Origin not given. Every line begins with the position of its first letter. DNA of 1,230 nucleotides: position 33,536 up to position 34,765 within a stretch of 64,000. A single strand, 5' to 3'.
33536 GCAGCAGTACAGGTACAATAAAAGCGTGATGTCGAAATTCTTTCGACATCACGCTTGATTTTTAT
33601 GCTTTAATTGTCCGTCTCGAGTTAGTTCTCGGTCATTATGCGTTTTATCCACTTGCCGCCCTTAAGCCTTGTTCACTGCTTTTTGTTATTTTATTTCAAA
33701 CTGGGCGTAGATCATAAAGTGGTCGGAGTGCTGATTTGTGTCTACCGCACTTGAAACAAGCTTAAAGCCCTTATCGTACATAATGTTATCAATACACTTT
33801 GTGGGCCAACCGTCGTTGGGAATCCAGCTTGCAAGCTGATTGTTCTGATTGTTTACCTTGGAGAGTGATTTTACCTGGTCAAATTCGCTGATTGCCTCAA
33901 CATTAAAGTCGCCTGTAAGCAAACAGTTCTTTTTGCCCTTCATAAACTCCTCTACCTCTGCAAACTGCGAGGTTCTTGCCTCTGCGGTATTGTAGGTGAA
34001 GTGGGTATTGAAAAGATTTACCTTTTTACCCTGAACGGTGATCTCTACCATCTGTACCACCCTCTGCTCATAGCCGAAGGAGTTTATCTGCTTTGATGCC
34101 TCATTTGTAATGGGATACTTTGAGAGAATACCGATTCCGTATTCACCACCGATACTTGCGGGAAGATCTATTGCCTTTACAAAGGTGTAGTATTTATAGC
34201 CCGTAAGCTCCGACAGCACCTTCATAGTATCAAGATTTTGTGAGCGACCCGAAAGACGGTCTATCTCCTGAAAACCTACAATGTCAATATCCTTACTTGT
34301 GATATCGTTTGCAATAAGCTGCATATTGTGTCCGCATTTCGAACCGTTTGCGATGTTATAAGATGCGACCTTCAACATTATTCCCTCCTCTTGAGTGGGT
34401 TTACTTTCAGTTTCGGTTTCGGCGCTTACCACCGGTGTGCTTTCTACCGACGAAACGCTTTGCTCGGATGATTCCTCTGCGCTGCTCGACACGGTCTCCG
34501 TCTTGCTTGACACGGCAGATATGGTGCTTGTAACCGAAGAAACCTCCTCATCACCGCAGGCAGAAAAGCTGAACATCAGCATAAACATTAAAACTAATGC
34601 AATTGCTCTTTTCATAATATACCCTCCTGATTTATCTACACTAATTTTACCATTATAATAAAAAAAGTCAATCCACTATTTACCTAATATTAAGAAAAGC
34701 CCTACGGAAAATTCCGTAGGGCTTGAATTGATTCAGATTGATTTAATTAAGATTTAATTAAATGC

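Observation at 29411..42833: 13-kb block of secreted phosphoesterases under a local AraC regulator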

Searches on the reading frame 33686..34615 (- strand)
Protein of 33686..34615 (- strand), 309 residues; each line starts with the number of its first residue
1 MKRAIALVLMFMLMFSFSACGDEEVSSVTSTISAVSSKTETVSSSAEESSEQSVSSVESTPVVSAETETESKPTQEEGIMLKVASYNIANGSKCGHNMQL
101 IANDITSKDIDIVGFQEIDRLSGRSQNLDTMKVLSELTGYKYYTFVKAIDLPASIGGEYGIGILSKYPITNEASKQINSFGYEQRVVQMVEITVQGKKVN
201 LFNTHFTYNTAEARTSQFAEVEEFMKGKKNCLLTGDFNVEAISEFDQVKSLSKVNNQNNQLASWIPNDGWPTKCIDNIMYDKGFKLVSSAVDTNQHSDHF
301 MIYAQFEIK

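Call 3: search_protein_families(library=pfam, proteins=[window:33686-34615:-], max_evalue=0.01)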
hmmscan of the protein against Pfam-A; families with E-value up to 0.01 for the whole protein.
window:33686-34615:- (309 aa): 4 families
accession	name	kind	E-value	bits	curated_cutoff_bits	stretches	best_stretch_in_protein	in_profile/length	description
PF03372.29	Exo_endo_phos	-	1.2e-18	68.1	24.5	1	84-299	1-225/225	Endonuclease/Exonuclease/phosphatase family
PF23226.1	Exo_endo_phos_PGAP2IP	-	3.1e-06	27.1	27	1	99-234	24-154/239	PGAP2IP, C-terminal nuclease-like domain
PF22669.2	Exo_endo_phos2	-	0.00061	19.9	27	1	85-261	2-200/288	Endonuclease/Exonuclease/phosphatase family 2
PF12194.14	Ste5_C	-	0.0073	16.7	25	0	194-307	23-132/189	Protein kinase Fus3-binding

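Call 7: search_protein_families(library=ncbifam, proteins=[window:33686-34615:-], max_evalue=0.01)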
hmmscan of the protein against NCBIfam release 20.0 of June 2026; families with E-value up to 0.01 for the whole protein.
window:33686-34615:- (309 aa): 5 families
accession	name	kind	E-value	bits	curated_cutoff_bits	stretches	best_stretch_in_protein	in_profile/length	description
NF003842.0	PRK05421.1-4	equivalog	2.2e-07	30.6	144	1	67-309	18-258/259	endonuclease/exonuclease/phosphatase family protein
TIGR00633.1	xth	equivalog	2.9e-05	23.7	99.05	1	81-246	1-158/255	exodeoxyribonuclease III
NF003840.0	PRK05421.1-2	equivalog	0.00025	20.2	163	1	35-309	19-281/282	endonuclease/exonuclease/phosphatase family protein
NF045851.1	mem_nucl_MnuA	subfamily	0.0013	18.7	185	1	84-205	2-112/317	MnuA family membrane nuclease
NF052321.1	LP_Lmo2079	subfamily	0.0016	17.8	150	1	1-45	1-49/354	Lmo2079 family surface lipoprotein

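Call 8: search_solved_structures(query=window:33686-34615:-, max_evalue=0.01, show_alignments=2)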
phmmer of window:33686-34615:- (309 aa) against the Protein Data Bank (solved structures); distinct sequences matched with E-value up to 0.01: 0.

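Call 10: find_homologous_proteins(query=window:33686-34615:-, max_evalue=0.00001)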
Query window:33686-34615:- (309 aa): 77 proteins with E <= 0.00001 among 1005 candidates.
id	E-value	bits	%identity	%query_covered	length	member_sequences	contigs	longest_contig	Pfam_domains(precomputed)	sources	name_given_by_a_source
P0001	6.4e-197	670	100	100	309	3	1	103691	PF03372.30,PF23226.2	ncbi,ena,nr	ncbi:MAG: endonuclease/exonuclease/phosphatase family protein [Clostridia bacterium]|nr:endonuclease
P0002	4.5e-103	363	58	100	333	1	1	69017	PF03372.30,PF23226.2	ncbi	-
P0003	2.0e-87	311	49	100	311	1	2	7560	PF03372.30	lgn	-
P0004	8.5e-84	299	50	99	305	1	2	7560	PF03372.30,PF23226.2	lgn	-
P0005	1.2e-83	299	50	100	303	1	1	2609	PF03372.30,PF23226.2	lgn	-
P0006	1.4e-80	289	40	72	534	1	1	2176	PF03372.30,PF23226.2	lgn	-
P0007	1.8e-78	282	47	99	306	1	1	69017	PF03372.30,PF23226.2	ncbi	-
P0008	1.9e-75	272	46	100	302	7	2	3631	PF03372.30,PF23226.2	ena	-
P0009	4.0e-75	271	39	74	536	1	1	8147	PF03372.30,PF23226.2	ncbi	-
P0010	3.4e-74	268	53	77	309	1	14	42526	PF03372.30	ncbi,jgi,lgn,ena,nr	ncbi:MAG: hypothetical protein E7605_04985 [Ruminococcaceae bacterium]|nr:hypothetical protein [Osci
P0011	1.5e-73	266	36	77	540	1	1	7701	PF03372.30,PF23226.2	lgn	-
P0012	2.9e-73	265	52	74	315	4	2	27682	PF03372.30,PF23226.2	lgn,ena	-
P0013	5.6e-73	264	42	100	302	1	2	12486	PF03372.30,PF23226.2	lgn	-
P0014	3.2e-72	261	51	77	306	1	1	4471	PF03372.30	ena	-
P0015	4.8e-72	261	44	100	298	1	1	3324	PF03372.30,PF23226.2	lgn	-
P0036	1.6e-52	197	44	74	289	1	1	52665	PF03372.30,PF23226.2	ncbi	-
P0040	3.8e-50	189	42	83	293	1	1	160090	PF03372.30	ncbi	-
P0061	1.6e-35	141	32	99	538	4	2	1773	PF19789.7,PF03372.30,PF23226.2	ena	-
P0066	3.9e-30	123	40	74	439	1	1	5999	PF03372.30,PF23226.2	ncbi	-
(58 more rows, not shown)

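Call 11: find_encoding_contigs(protein=P0002, flank=10000, max_places=3)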
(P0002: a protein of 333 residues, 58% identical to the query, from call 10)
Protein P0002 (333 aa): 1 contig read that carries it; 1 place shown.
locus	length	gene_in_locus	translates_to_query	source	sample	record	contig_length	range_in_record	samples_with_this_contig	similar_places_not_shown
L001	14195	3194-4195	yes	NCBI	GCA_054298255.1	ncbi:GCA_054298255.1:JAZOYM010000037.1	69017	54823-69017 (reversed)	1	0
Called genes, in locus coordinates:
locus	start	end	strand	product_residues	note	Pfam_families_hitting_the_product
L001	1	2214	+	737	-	?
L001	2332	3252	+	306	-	PF23226:Exo_endo_phos_PGAP2IP, PF03372:Exo_endo_phos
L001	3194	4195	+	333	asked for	PF23226:Exo_endo_phos_PGAP2IP (faint), PF03372:Exo_endo_phos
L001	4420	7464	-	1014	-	PF17996:CE2_N (faint), PF00884:Sulfatase (faint), PF01663:Phosphodiest, PF01676:Metalloenzyme, PF13385:Laminin_G_3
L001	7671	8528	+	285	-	PF02311:AraC_binding, PF00165:HTH_AraC (faint), PF12833:HTH_18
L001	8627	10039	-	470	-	PF01554:MatE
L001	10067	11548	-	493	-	PF08903:DUF1846, PF20921:DUF1846_C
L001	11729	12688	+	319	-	-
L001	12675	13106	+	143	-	-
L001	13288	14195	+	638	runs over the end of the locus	PF07973:tRNA_SAD, PF00587:tRNA-synt_2b, PF03129:HGTP_anticodon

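Call 12: find_encoding_contigs(protein=P0010, flank=10000, max_places=4)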
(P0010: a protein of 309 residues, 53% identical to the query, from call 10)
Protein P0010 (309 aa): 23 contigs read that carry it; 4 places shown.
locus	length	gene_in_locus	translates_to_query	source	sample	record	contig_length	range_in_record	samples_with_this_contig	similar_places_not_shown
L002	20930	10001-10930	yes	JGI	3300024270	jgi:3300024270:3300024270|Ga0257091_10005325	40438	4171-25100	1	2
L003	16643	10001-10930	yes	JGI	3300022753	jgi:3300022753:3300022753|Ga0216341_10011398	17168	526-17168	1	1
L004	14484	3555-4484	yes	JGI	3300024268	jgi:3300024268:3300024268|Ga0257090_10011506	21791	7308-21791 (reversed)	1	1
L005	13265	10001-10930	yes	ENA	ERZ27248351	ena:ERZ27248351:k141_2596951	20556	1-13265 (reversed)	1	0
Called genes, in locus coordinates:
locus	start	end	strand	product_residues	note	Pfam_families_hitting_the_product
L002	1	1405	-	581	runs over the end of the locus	PF01855:POR_N, PF02775:TPP_enzyme_C, PF13237:Fer4_10 (faint), PF12838:Fer4_7 (weak), PF00037:Fer4, PF12837:Fer4_6 (weak)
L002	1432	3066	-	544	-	PF00501:AMP-binding, PF13193:AMP-binding_C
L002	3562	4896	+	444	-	PF00768:Peptidase_S11, PF13354:Beta-lactamase2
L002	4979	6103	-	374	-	PF03462:PCRF, PF00472:RF-1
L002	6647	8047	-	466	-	PF28494:GlyRS_ins_1 (faint), PF00587:tRNA-synt_2b, PF03129:HGTP_anticodon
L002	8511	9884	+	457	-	PF06347:SH3_4 (faint), PF08239:SH3_3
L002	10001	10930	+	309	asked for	PF03372:Exo_endo_phos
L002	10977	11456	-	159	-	-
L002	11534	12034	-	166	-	-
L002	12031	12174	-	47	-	PF00226:DnaJ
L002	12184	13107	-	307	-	PF18937:DUF5685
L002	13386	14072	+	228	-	-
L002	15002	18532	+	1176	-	-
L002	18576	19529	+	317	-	PF00528:BPD_transp_1 (faint)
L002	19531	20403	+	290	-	PF00528:BPD_transp_1 (faint)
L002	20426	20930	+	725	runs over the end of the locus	PF01436:NHL (faint), PF00515:TPR_1 (faint), PF04893:Yip1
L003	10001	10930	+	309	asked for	PF03372:Exo_endo_phos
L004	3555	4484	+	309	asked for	PF03372:Exo_endo_phos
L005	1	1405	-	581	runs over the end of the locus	PF01855:POR_N, PF02775:TPP_enzyme_C, PF13237:Fer4_10 (faint), PF12838:Fer4_7 (weak), PF00037:Fer4, PF12837:Fer4_6 (weak)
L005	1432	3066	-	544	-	PF00501:AMP-binding, PF13193:AMP-binding_C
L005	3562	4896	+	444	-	PF00768:Peptidase_S11, PF13354:Beta-lactamase2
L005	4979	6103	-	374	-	PF03462:PCRF, PF00472:RF-1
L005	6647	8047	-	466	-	PF28494:GlyRS_ins_1 (faint), PF00587:tRNA-synt_2b, PF03129:HGTP_anticodon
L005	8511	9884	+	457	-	PF06347:SH3_4 (faint), PF08239:SH3_3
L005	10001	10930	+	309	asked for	PF03372:Exo_endo_phos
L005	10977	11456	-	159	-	-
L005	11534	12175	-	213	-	PF00226:DnaJ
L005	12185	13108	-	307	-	PF18937:DUF5685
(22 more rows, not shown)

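Call 15: search_solved_structures(query=A1, max_evalue=0.01, show_alignments=1)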
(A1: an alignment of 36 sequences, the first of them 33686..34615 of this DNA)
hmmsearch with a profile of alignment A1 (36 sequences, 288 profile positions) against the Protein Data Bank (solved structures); distinct sequences matched with E-value up to 0.01: 92 (the best 60 are shown).
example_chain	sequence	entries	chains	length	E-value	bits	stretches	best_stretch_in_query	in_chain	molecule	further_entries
3teb_A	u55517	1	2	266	2.7e-19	72.8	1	61-284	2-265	Endonuclease/exonuclease/phosphatase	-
4ruw_A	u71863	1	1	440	5.5e-16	61.9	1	61-283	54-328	Endonuclease/exonuclease/phosphatase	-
3g6s_A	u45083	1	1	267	8.6e-15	58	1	175-286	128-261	Putative endonuclease/exonuclease/phosphatase family protein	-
6mal_A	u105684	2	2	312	5.2e-13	52.2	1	83-286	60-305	Nocturnin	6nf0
6bt1_A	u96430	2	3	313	5.2e-13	52.1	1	83-286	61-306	Nocturnin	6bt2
3k55_A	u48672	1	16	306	2.3e-12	50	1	139-281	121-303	Beta-hemolysin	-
3mpr_A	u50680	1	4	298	2.8e-11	46.5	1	175-270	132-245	Putative endonuclease/exonuclease/phosphatase family protein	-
4f1i_A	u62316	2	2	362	6.9e-11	45.2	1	45-241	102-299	5'-tyrosyl-DNA phosphodiesterase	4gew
9sf9_A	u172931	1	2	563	7.3e-11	45.1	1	194-284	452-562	Endonuclease/exonuclease/phosphatase domain-containing protein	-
4c1r_A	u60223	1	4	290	1.3e-10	44.3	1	175-270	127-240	MANNOSYL-6-PHOSPHATASE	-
3i5v_A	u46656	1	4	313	1.3e-10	44.3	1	139-280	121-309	Beta-hemolysin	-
4fva_A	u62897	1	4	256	1.6e-10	44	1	59-241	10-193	5'-tyrosyl-DNA phosphodiesterase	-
9sf8_A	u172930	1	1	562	1.9e-10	43.8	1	194-280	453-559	Endonuclease/exonuclease/phosphatase domain-containing protein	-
2uyr_X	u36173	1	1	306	5e-10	42.4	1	56-285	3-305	SPHINGOMYELINASE C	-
2ddr_A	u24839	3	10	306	5.7e-10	42.2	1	57-285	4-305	Sphingomyelin phosphodiesterase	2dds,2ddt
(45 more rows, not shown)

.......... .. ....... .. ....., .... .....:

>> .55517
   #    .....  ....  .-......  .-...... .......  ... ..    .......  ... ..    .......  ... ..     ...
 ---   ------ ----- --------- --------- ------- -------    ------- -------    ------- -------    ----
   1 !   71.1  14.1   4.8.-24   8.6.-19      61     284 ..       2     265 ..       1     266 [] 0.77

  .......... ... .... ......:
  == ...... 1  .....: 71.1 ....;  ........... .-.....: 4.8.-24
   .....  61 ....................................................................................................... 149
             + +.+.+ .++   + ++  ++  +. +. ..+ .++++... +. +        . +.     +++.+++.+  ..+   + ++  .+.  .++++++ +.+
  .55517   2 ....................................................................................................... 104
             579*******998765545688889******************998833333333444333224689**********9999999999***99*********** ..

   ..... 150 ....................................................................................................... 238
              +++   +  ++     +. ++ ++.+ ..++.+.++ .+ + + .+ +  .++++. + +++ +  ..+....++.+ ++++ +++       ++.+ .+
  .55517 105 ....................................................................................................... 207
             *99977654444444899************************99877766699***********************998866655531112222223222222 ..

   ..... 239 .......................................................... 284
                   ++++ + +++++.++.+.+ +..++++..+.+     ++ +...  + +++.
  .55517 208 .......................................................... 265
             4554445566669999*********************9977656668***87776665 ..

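Call 48: predict_structure(alignment_id=A1)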
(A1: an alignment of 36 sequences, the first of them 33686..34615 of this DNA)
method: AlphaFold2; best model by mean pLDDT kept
length: 309 residues; sequences in the alignment: 36
mean_pLDDT: 87.8   pTM: 0.75
mean pLDDT of the five models: 87.8, 86.8, 86.6, 86.6, 86.6
residues with pLDDT >= 90: 230; 70-90: 16; 50-70: 41; < 50: 22
segments of 3 or more residues with pLDDT < 50: 25-27, 29-34
pLDDT, mean of each block of 10 residues (from residue 1): 79 67 48 47 51 54 54 73 98 98 99 99 97 99 98 97 99 97 98 97 98 98 98 98 97 98 96 98 98 97 97
secondary structure, 60 per line:
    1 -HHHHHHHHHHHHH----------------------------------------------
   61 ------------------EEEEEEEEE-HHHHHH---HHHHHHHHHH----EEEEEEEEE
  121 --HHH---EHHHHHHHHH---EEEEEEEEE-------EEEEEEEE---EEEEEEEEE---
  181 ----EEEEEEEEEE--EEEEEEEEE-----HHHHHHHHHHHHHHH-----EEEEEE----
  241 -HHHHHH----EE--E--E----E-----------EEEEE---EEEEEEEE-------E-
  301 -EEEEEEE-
elements in order: H2-14 E79-87 H89-94 H98-107 E112-120 H130-138 E142-150 E158-165 E169-177 E185-194 E197-205 H211-225 E231-236 H242-247 E276-280 E284-291 E302-308

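Call 51: fold_search(model_id=the predicted structure, library=pdb)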
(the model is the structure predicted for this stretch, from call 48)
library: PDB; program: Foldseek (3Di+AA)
matches with E <= 10: 1226; with E <= 0.001: 202
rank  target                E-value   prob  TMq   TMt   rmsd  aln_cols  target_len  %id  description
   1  3mpr_B                1.3e-16  1.00  0.60  0.68   4.4       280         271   21  Crystal Structure of endonuclease/exonuclease/phosphatase family protein from Bacteroides thetaiotaomicron, Northeast  (released 2010-05-26)
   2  3mpr_D                2.1e-16  1.00  0.57  0.63   5.4       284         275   19  Crystal Structure of endonuclease/exonuclease/phosphatase family protein from Bacteroides thetaiotaomicron, Northeast  (released 2010-05-26)
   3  4ruw                  5.2e-16  1.00  0.65  0.53   3.1       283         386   20  The crystal structure of endonuclease/exonuclease/phosphatase from Beutenbergia cavernae DSM 12333 (released 2014-12-24)
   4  3mpr_C                6.2e-16  1.00  0.60  0.65   4.2       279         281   21  Crystal Structure of endonuclease/exonuclease/phosphatase family protein from Bacteroides thetaiotaomicron, Northeast  (released 2010-05-26)
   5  3mpr_A                4.0e-15  1.00  0.60  0.65   4.2       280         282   22  Crystal Structure of endonuclease/exonuclease/phosphatase family protein from Bacteroides thetaiotaomicron, Northeast  (released 2010-05-26)
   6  5ino_A                7.2e-15  1.00  0.59  0.71   3.7       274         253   14  Human Tdp2 reaction product (5'-phosphorylated DNA)-Mg2+ complex (released 2016-04-27)
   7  3g6s                  9.1e-15  1.00  0.60  0.69   4.0       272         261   17  Crystal structure of the endonuclease/exonuclease/phosphatase (BVU_0621) from Bacteroides vulgatus. Northeast Structural (released 2009-02-17)
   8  4c1r_A                1.5e-14  1.00  0.59  0.67   4.2       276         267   24  Bacteroides thetaiotaomicron VPI-5482 mannosyl-6-phosphatase Bt3783 (released 2013-11-13)
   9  6ca4_B                1.8e-14  1.00  0.57  0.71   3.7       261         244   18  Crystal structure of humanized D. rerio TDP2 by 14 mutations (released 2018-05-02)
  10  4gz1_A                2.7e-14  1.00  0.58  0.69   3.8       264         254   14  Mus Musculus Tdp2 reaction product (5'-phosphorylated DNA)-Mg2+ complex at 1.5 Angstroms resolution (released 2012-10-31)
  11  5inp_A                2.8e-14  1.00  0.58  0.69   3.8       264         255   14  Mouse Tdp2 reaction product (5'-phosphorylated DNA)-Mn2+ complex (released 2016-04-27)
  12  6ca4_A                3.4e-14  1.00  0.57  0.71   3.7       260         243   18  Crystal structure of humanized D. rerio TDP2 by 14 mutations (released 2018-05-02)
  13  4puq_A                3.6e-14  1.00  0.58  0.69   3.9       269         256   14  Mus Musculus Tdp2 reaction product complex with 5'-phosphorylated RNA/DNA, glycerol, and Mg2+ (released 2014-05-14)
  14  5ht2_A                4.6e-14  1.00  0.58  0.69   3.8       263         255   14  Mouse Tdp2 reaction product (5'-phosphorylated DNA)-Mg2+ complex with 1-N6-etheno-adenine (released 2016-04-27)
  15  5j3p_B                5.2e-14  1.00  0.57  0.74   3.5       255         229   14  Crystal structure of the catalytic domain of human tyrosyl DNA phosphodiesterase 2 (released 2016-05-04)
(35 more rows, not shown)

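Call 52: search_protein_families(library=pfam, proteins=[P0006, P0009, P0061, P0066], max_evalue=0.001)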
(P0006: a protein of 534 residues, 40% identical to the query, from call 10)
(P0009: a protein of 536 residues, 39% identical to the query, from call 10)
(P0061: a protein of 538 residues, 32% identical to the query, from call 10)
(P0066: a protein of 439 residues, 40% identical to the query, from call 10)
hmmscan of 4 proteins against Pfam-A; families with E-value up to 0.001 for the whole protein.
P0006 (534 aa): 3 families
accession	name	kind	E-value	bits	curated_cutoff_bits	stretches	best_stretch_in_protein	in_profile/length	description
PF03372.29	Exo_endo_phos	-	1.1e-31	110.7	24.5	2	302-522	1-225/225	Endonuclease/Exonuclease/phosphatase family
PF23226.1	Exo_endo_phos_PGAP2IP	-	1.7e-11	44.3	27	2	317-460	24-156/239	PGAP2IP, C-terminal nuclease-like domain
PF14529.12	Exo_endo_phos_2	-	0.00028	21.2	27.4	0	443-464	18-41/117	Endonuclease-reverse transcriptase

P0009 (536 aa): 2 families
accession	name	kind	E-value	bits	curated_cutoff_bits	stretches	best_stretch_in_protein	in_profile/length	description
PF03372.29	Exo_endo_phos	-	1.2e-27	97.5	24.5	2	306-526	1-225/225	Endonuclease/Exonuclease/phosphatase family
PF23226.1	Exo_endo_phos_PGAP2IP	-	1.1e-12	48.2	27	2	78-186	24-122/239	PGAP2IP, C-terminal nuclease-like domain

P0061 (538 aa): 3 families
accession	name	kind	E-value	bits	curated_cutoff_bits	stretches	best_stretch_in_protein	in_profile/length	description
PF03372.29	Exo_endo_phos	-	1.1e-19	71.5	24.5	1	108-321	1-225/225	Endonuclease/Exonuclease/phosphatase family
PF19789.6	DUF6273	-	5.3e-08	33.4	23.5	1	468-529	1-69/172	Domain of unknown function (DUF6273)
PF23226.1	Exo_endo_phos_PGAP2IP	-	5.9e-06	26.2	27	1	117-255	19-153/239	PGAP2IP, C-terminal nuclease-like domain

P0066 (439 aa): 3 families
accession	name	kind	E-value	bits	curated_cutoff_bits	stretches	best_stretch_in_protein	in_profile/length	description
PF03372.29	Exo_endo_phos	-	1.7e-14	54.5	24.5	1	200-414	2-214/225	Endonuclease/Exonuclease/phosphatase family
PF23226.1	Exo_endo_phos_PGAP2IP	-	3.5e-08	33.4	27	1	216-336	26-137/239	PGAP2IP, C-terminal nuclease-like domain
PF21827.1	New_glue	-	4.8e-05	23.5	31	1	2-60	1-63/94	New glue protein family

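Call 72: find_encoding_contigs(protein=P0040, flank=8000, max_places=1)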
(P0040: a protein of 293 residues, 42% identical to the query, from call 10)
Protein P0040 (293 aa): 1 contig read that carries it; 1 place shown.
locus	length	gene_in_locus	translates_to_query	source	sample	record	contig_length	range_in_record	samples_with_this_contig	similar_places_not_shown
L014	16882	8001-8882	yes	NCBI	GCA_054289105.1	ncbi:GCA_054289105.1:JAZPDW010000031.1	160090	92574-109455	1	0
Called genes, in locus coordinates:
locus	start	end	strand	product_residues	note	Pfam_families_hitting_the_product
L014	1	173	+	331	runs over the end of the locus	PF05343:Peptidase_M42, PF01546:Peptidase_M20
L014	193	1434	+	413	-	PF06838:Met_gamma_lyase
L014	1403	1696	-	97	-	-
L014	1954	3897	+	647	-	-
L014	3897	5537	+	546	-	PF13676:TIR_2, PF13306:LRR_5, PF13855:LRR_8 (faint), PF13306:LRR_5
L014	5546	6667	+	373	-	PF03600:CitMHS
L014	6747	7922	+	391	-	PF00248:Aldo_ket_red, PF13746:Fer4_18 (faint), PF13187:Fer4_9, PF13237:Fer4_10 (faint), PF13534:Fer4_17 (weak)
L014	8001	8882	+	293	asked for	PF03372:Exo_endo_phos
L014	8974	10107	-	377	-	PF05206:TRM13 (weak), PF13679:Methyltransf_32, PF13649:Methyltransf_25 (weak), PF13847:Methyltransf_31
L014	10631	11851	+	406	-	PF00291:PALP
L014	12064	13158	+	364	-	PF03706:LPG_synthase_TM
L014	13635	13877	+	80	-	PF01257:2Fe-2S_thioredx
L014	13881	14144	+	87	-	PF01257:2Fe-2S_thioredx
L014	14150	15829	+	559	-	PF00037:Fer4 (faint), PF12838:Fer4_7 (weak), PF13187:Fer4_9 (weak), PF13237:Fer4_10 (weak), PF14697:Fer4_21 (weak), PF02906:Fe_hyd_lg_C, PF04060:FeS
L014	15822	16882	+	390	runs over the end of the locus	PF07228:SpoIIE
